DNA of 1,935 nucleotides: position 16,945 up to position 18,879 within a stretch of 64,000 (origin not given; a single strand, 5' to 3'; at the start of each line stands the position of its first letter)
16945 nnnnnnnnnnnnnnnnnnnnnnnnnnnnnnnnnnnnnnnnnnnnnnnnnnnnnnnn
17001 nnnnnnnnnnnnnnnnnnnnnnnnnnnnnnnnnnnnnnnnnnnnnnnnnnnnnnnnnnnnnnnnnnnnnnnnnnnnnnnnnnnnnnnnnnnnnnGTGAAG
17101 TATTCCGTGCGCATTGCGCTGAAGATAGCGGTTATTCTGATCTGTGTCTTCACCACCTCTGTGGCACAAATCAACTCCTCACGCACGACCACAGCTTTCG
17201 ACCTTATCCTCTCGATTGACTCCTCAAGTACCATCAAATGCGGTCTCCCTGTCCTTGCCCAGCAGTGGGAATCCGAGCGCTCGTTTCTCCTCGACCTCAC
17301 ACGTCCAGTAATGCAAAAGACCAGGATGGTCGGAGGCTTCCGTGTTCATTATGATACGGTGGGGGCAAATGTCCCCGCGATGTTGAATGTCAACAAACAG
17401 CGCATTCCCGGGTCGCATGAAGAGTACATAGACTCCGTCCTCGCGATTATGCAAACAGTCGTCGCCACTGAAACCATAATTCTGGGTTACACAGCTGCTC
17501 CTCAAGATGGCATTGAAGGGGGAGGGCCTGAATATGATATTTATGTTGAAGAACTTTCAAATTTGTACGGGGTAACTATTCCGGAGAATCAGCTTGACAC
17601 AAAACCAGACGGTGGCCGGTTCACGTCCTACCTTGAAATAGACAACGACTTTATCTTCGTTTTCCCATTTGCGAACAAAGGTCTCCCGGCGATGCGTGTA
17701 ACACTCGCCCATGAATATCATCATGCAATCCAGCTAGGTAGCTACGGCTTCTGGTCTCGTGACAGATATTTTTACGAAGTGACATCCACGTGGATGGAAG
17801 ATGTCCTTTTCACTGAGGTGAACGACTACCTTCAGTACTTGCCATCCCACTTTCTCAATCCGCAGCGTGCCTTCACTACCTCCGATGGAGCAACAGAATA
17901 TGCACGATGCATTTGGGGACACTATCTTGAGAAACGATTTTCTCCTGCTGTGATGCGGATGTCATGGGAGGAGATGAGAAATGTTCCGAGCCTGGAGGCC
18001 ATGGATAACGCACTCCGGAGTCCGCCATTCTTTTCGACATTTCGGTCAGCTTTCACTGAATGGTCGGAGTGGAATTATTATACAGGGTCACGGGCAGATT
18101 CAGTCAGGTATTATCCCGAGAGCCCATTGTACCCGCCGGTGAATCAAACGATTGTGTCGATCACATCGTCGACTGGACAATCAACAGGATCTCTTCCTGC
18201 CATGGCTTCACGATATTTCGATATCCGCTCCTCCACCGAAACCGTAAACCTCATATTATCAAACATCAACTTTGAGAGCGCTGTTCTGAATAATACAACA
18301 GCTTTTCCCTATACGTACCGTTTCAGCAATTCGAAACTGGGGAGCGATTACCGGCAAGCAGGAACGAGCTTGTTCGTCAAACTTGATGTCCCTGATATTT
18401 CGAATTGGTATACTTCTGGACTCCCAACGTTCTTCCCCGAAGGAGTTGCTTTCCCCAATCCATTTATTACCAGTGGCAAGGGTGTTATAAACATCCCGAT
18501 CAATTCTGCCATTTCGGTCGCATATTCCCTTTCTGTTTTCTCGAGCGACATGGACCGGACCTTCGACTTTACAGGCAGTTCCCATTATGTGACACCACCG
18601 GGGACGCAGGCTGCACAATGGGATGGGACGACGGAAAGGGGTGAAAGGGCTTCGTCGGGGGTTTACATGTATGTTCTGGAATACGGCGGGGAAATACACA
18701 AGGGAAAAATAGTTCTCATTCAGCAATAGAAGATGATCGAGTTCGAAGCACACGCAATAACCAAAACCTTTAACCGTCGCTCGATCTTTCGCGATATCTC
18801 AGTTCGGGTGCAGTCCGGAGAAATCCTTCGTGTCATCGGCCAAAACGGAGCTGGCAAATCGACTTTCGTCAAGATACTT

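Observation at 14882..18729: Translationally coupled pair: FG-GAP repeat protein plus a T9SS-sorted HExxH protein of unknown family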

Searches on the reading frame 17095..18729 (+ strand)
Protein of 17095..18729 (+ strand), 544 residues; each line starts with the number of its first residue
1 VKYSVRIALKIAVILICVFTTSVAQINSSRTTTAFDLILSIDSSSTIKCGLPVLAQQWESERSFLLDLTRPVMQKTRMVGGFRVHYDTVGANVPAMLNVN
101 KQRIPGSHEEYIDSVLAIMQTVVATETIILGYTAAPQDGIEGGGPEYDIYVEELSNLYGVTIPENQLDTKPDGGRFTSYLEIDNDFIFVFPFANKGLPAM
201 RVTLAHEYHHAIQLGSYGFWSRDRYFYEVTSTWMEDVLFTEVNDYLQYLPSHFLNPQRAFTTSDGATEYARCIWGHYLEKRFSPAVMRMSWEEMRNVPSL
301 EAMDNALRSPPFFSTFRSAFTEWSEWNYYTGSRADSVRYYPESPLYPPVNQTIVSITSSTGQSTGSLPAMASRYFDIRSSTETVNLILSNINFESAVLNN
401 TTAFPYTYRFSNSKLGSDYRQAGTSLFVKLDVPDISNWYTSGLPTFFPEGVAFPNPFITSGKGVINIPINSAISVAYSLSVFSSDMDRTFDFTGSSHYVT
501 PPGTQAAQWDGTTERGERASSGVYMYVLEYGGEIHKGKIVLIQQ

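Call 3: search_protein_families(library=pfam, proteins=[window:17095-18729:+], max_evalue=0.1)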
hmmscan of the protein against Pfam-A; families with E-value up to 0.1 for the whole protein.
window:17095-18729:+ (544 aa): 4 families
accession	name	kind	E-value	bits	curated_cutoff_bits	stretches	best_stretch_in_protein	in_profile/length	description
PF13585.12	CHU_C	-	0.0035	17.9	27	1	505-535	47-80/86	CHU_C Type IX secretion signal domain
PF19527.4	DUF6055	-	0.0049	16.3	27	1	201-284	129-219/417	Family of unknown function (DUF6055)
PF13860.13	FlgD_ig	-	0.014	15.8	27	1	502-529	47-74/79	FlgD Ig-like domain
PF10026.15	DUF2268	-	0.014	15.4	23.6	1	184-215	48-80/195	Predicted Zn-dependent protease (DUF2268)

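Call 4: search_protein_families(library=ncbifam, proteins=[window:17095-18729:+], max_evalue=0.1)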
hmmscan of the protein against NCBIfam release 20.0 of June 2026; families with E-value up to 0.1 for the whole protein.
window:17095-18729:+ (544 aa): 2 families
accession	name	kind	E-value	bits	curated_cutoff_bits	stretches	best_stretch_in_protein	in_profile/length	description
NF045524.1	MXAN_6640_HExxH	subfamily_domain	6.8e-58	196.7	140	1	84-377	1-289/290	MXAN_6640 family putative metalloprotease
TIGR04183.1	Por_Secre_tail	domain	0.054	13.5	23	0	453-540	2-70/72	T9SS type A sorting domain-containing protein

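Call 8: search_solved_structures(query=window:17095-18729:+, max_evalue=1, show_alignments=2)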
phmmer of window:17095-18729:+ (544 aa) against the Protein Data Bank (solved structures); distinct sequences matched with E-value up to 1: 2.
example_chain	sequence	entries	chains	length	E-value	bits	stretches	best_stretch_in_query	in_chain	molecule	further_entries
4zzf_A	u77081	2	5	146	0.49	12.2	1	504-536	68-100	Flagellar basal body rod modification protein | Basal-body rod modification protein FlgD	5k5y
4zzk_A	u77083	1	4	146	0.5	12.2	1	504-536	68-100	Basal-body rod modification protein FlgD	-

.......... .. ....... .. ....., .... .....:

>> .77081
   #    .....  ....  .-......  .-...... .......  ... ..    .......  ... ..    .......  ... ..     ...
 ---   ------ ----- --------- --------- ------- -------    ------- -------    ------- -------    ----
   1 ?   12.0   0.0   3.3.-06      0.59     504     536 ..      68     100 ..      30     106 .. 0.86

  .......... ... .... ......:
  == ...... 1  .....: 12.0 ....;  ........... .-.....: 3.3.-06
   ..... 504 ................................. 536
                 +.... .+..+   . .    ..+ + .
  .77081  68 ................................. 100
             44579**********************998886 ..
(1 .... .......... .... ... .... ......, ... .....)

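Call 9: find_homologous_proteins(query=window:17095-18729:+)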
Query window:17095-18729:+ (544 aa): 410 proteins with E <= 0.001 among 8000 candidates; the best 120 are listed.
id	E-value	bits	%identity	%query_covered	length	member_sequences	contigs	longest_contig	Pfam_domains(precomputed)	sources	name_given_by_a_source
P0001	0.0e+0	1236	99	100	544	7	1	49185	-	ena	-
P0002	0.0e+0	1027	85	95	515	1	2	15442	-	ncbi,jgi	-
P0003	1.6e-284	963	77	98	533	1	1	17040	-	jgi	-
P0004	1.7e-171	590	49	99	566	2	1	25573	-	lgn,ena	-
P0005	6.0e-149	515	44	99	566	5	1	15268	PF19527.5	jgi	jgi:hypothetical protein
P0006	9.3e-149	515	47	91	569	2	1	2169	PF19527.5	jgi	jgi:hypothetical protein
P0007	6.3e-147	509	46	91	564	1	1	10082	-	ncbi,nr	ncbi:MAG: hypothetical protein HY708_00875 [Ignavibacteriae bacterium]|nr:hypothetical protein [Igna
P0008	3.1e-146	506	45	99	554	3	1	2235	PF19527.5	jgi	jgi:hypothetical protein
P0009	8.2e-146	505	44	100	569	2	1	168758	PF19527.5,PF13860.13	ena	-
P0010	2.4e-142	493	46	92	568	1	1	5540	PF19527.5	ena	-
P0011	6.3e-142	492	46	91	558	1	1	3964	PF19527.5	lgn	-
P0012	4.3e-140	486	48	88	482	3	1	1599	PF19527.5,PF13860.13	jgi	jgi:hypothetical protein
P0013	7.9e-140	485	43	97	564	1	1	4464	PF19527.5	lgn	-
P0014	6.1e-139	482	46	91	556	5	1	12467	PF19527.5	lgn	-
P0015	2.7e-138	480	44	100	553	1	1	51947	-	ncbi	-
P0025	6.5e-135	469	43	97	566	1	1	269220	PF19527.5,PF13860.13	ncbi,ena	-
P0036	4.0e-131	456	42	99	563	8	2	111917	PF19527.5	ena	-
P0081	1.2e-117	412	42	93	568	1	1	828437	PF19527.5,PF13860.13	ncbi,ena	-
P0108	8.2e-110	386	38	92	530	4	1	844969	PF19527.5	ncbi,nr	ncbi:MAG: hypothetical protein IPI01_03080 [Ignavibacteriae bacterium]|nr:hypothetical protein [Igna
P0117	9.4e-108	379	39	91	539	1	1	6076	PF18962.8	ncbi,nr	ncbi:MAG: T9SS type A sorting domain-containing protein [Ignavibacteriae bacterium]|nr:T9SS type A s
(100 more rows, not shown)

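Call 15: find_encoding_contigs(protein=P0001, flank=10000, max_places=3)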
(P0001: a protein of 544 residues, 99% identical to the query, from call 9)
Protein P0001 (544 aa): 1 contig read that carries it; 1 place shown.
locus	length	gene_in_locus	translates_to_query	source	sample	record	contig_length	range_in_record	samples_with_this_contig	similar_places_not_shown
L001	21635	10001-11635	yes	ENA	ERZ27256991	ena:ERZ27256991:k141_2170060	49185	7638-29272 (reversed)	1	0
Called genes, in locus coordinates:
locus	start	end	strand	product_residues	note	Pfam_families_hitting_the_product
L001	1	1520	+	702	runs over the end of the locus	PF01138:RNase_PH, PF03725:RNase_PH_C, PF03726:PNPase, PF01138:RNase_PH, PF00013:KH_1, PF00575:S1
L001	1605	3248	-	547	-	PF10079:Rossmann-like_BshC, PF24850:CC_BshC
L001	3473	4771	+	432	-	PF02812:ELFV_dehydrog_N, PF00208:ELFV_dehydrog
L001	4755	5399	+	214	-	-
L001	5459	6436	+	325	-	PF09587:PGA_cap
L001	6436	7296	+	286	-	PF13525:YfiO, PF13174:TPR_6 (faint), PF13432:TPR_16 (faint)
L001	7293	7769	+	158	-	PF03061:4HBT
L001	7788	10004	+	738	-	PF13517:FG-GAP_3 (faint), PF01839:FG-GAP (faint)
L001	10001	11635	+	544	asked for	-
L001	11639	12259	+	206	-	PF02463:SMC_N (faint), PF00005:ABC_tran, PF13304:AAA_21 (weak)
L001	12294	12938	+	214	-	PF03379:CcmB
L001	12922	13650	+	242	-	PF01578:Cytochrom_C_asm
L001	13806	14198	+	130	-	PF03100:CcmE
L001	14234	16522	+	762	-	PF01578:Cytochrom_C_asm, PF16327:CcmF_C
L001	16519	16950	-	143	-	PF09990:DUF2231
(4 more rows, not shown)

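Call 16: find_encoding_contigs(protein=P0004, flank=7000, max_places=1)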
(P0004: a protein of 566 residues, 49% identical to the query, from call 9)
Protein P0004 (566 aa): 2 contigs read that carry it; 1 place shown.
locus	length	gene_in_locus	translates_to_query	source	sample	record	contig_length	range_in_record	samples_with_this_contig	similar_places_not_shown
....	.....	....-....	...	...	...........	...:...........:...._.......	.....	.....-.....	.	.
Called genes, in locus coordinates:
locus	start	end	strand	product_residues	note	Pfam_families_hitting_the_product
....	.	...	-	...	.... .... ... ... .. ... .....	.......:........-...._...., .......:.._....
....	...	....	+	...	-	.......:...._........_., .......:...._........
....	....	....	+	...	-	-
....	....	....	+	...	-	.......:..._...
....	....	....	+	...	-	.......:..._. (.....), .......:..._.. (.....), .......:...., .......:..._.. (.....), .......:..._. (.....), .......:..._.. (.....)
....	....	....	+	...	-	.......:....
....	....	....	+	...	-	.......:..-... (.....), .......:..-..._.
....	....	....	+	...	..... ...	-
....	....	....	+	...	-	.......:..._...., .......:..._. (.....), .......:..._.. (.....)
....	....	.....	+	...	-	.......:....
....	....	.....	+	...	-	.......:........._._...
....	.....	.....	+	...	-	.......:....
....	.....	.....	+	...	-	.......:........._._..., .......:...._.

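Call 17: find_encoding_contigs(protein=P0009, flank=7000, max_places=1)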
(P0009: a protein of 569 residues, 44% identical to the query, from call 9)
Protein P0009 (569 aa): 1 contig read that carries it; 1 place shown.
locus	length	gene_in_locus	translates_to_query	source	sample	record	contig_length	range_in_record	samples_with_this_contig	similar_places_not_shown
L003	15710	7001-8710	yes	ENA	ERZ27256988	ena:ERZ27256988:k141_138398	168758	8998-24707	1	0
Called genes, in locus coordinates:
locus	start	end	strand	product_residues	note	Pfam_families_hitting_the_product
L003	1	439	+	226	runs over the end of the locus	PF00072:Response_reg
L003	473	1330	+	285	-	PF00795:CN_hydrolase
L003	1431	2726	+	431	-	PF02812:ELFV_dehydrog_N, PF00208:ELFV_dehydrog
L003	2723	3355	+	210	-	-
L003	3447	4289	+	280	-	PF13428:TPR_14 (faint), PF13525:YfiO, PF25062:ARM_TT21_N (faint), PF07719:TPR_2 (faint), PF13174:TPR_6 (faint), PF13432:TPR_16 (weak)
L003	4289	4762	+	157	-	PF03061:4HBT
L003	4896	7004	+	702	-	PF01839:FG-GAP (faint), PF13517:FG-GAP_3 (weak)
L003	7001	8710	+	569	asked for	PF19527:DUF6055 (weak), PF13860:FlgD_ig (weak)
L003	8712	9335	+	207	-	PF02463:SMC_N (faint), PF00005:ABC_tran, PF13555:AAA_29 (weak), PF13304:AAA_21 (faint)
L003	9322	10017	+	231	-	PF03379:CcmB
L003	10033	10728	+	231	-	PF01578:Cytochrom_C_asm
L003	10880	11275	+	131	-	PF03100:CcmE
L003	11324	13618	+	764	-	PF01578:Cytochrom_C_asm, PF16327:CcmF_C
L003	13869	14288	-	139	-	PF09990:DUF2231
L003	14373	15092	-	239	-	PF02585:PIG-L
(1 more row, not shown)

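Call 18: find_encoding_contigs(protein=P0025, flank=7000, max_places=1)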
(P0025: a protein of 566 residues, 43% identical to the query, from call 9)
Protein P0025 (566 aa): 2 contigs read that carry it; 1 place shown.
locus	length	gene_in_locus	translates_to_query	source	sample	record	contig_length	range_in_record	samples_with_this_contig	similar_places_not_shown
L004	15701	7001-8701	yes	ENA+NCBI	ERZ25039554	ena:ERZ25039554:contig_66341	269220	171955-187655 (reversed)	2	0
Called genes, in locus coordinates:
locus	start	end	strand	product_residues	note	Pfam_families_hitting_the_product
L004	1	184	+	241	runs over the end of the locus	PF00795:CN_hydrolase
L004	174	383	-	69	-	-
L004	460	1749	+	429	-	PF02812:ELFV_dehydrog_N, PF00208:ELFV_dehydrog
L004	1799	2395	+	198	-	-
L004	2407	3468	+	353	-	PF09587:PGA_cap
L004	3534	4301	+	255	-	PF09976:TPR_21 (faint), PF13174:TPR_6 (faint), PF13525:YfiO, PF13432:TPR_16 (faint)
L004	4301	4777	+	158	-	PF03061:4HBT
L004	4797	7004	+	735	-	PF01839:FG-GAP (faint), PF13517:FG-GAP_3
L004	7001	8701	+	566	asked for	PF19527:DUF6055 (weak), PF13860:FlgD_ig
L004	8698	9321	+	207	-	PF02463:SMC_N (faint), PF13555:AAA_29 (weak), PF00005:ABC_tran, PF13476:AAA_23 (weak), PF13304:AAA_21 (faint)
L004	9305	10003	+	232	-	PF03379:CcmB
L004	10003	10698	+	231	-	PF01578:Cytochrom_C_asm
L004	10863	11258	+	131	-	PF03100:CcmE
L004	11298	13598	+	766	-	PF01578:Cytochrom_C_asm, PF16327:CcmF_C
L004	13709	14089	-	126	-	PF09990:DUF2231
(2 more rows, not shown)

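Call 19: find_encoding_contigs(protein=P0081, flank=7000, max_places=1)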
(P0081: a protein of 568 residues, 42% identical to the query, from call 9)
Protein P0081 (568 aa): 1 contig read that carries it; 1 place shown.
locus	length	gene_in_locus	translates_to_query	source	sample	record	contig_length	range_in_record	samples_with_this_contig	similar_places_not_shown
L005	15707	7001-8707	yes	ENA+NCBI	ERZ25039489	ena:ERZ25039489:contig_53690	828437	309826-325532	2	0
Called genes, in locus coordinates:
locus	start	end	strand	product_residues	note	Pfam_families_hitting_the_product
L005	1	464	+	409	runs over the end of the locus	PF12704:MacB_PCD, PF02687:FtsX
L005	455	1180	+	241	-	PF00005:ABC_tran, PF02463:SMC_N (faint), PF13304:AAA_21 (faint)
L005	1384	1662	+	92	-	PF11297:DUF3098 (faint)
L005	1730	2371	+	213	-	-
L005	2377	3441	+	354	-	PF09587:PGA_cap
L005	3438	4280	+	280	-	PF13525:YfiO, PF13174:TPR_6 (faint), PF13432:TPR_16 (weak)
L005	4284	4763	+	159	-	PF03061:4HBT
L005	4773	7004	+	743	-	PF01839:FG-GAP (faint), PF13517:FG-GAP_3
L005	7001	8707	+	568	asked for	PF19527:DUF6055, PF13860:FlgD_ig (weak)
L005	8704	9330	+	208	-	PF13555:AAA_29 (weak), PF00005:ABC_tran, PF13191:AAA_16 (weak), PF13476:AAA_23 (faint), PF13304:AAA_21 (faint)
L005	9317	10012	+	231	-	PF03379:CcmB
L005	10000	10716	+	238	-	PF01578:Cytochrom_C_asm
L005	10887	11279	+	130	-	PF03100:CcmE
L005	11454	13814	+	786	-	PF01578:Cytochrom_C_asm, PF16327:CcmF_C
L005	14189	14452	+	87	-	-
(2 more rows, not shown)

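Call 20: find_encoding_contigs(protein=P0108, flank=7000, max_places=1)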
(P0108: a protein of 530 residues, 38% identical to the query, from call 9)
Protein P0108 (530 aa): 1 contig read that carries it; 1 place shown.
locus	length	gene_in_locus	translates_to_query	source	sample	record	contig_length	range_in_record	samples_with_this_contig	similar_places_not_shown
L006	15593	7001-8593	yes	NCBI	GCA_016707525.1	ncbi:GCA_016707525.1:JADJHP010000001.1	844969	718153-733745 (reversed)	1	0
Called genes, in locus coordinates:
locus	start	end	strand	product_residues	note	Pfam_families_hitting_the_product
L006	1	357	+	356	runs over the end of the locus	PF12704:MacB_PCD, PF02687:FtsX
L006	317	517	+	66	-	-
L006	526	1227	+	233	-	PF00005:ABC_tran, PF02463:SMC_N (faint), PF13304:AAA_21 (faint)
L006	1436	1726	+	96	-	PF11297:DUF3098 (faint)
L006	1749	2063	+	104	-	-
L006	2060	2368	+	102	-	-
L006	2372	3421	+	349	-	PF09587:PGA_cap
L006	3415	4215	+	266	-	PF13432:TPR_16 (faint), PF13525:YfiO, PF13174:TPR_6 (faint)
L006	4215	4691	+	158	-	PF03061:4HBT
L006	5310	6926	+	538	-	PF13517:FG-GAP_3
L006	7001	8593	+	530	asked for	PF19527:DUF6055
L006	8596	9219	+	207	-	PF13476:AAA_23 (weak), PF00005:ABC_tran, PF13555:AAA_29 (faint), PF13304:AAA_21 (faint)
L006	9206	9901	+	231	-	PF03379:CcmB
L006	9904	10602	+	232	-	PF01578:Cytochrom_C_asm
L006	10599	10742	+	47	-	PF20077:CcmD_alt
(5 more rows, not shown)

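Call 22: predict_structure(alignment_id=A1)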
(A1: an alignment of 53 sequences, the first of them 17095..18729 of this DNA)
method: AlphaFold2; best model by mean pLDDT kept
length: 544 residues; sequences in the alignment: 53
mean_pLDDT: 84.0   pTM: 0.77
mean pLDDT of the five models: 84.0, 83.8, 82.9, 82.6, 81.7
residues with pLDDT >= 90: 304; 70-90: 145; 50-70: 43; < 50: 52
segments of 3 or more residues with pLDDT < 50: 1-4, 15-46, 60-72, 445-447
pLDDT, mean of each block of 10 residues (from residue 1): 54 49 30 41 49 57 39 77 89 94 95 97 96 84 77 91 87 90 94 94 97 95 93 94 89 95 91 96 93 95 92 87 93 88 93 91 96 94 92 92 95 87 88 90 59 76 81 89 93 85 78 89 94 90 78
secondary structure, 60 per line:
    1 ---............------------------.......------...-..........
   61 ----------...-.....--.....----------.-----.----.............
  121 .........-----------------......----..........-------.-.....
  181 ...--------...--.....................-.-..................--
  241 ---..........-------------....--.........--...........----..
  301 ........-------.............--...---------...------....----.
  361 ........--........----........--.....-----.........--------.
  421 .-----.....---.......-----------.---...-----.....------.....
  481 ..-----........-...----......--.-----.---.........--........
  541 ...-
elements in order: H4-15 H34-40 E47-49 H51-60 E75-79 E82-86 H108-129 E147-152 E157-166 E176-183 H197-217 H221-238 H244-253 H267-270 H273-281 H284-294 H299-308 H316-328 E352-355 E360-368 E371-378 E383-390 H393-397 E403-411 E427-431 E438-441 E457-459 E465-469 E476-482 E488-495 E497-499 E504-509 E522-530 E533-543

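Call 27: fold_search(model_id=the predicted structure, library=pdb)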
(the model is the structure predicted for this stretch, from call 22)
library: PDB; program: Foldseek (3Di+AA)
matches with E <= 10: 1276; with E <= 0.001: 9
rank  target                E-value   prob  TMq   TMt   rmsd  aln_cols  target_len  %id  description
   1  6za2_A                3.7e-05  1.00  0.16  0.09  11.4       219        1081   13  Crystal structure of dimeric latent PorU from Porphyromonas gingivalis (released 2021-09-29)
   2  6za2_B                1.2e-04  1.00  0.15  0.08  12.1       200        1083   13  Crystal structure of dimeric latent PorU from Porphyromonas gingivalis (released 2021-09-29)
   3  7zbv                  1.8e-04  0.99  0.27  0.37  21.7       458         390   12  Crystal structure of the peptidase domain of collagenase G from Clostridium histolyticum in complex with a diphosphonate (released 2022-11-09)
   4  8bty_A                2.5e-04  0.90  0.15  0.09  23.5       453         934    7  Structure of the active form of ScpB, the C5a-peptidase from Streptococcus agalactiae. (released 2023-11-15)
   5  1xf1_A                3.4e-04  0.91  0.15  0.10  22.8       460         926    9  Structure of C5a peptidase- a key virulence factor from Streptococcus (released 2005-11-22)
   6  7bj3                  4.7e-04  0.87  0.15  0.09  23.6       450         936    8  ScpA from Streptococcus pyogenes, S512A active site mutant (released 2021-05-12)
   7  7bb8_A                5.0e-04  1.00  0.35  0.50   6.3       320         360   10  Crystal structure of Lugdulysin, a Staphylococcus lugdunensis M30 zinc metallopeptidase (released 2022-07-13)
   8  3eif                  7.5e-04  0.82  0.15  0.09  23.2       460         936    9  1.9 angstrom crystal structure of the active form of the C5a peptidase from Streptococcus pyogenes (ScpA) (released 2009-02-24)
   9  7yzx_A                9.4e-04  0.75  0.15  0.09  23.9       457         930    7  ScpA from Streptococcus pyogenes, D783A mutant. (released 2022-08-31)
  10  5ab0_C                1.2e-03  0.98  0.27  0.18  12.3       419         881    8  Crystal structure of aminopeptidase ERAP2 with ligand (released 2015-09-30)
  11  7zoc                  2.3e-03  0.93  0.26  0.36  21.0       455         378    9  Crystal structure of the peptidase domain of collagenase H from Clostridium histolyticum in complex with N-aryl-2-alkylm (released 2023-05-10)
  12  4q6i_C                2.3e-03  0.84  0.12  0.29  15.7       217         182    9  Crystal structure of murine 2D5 Fab, a potent anti-CD4 HIV-1-neutralizing antibody in complex with CD4 (released 2014-07-23)
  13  3s5l_G                2.6e-03  0.82  0.11  0.29  16.4       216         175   10  Crystal structure of CD4 mutant bound to HLA-DR1 (released 2011-09-21)
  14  5m11                  2.7e-03  0.97  0.13  0.10  19.1       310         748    9  Structural and functional probing of PorZ, an essential bacterial surface component of the type-IX secretion system of h (released 2016-11-09)
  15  4arf_A                2.7e-03  0.82  0.25  0.33  21.5       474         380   10  CRYSTAL STRUCTURE OF THE PEPTIDASE DOMAIN OF COLLAGENASE H FROM CLOSTRIDIUM HISTOLYTICUM IN COMPLEX WITH THE PEPTIDIC  (released 2013-06-05)
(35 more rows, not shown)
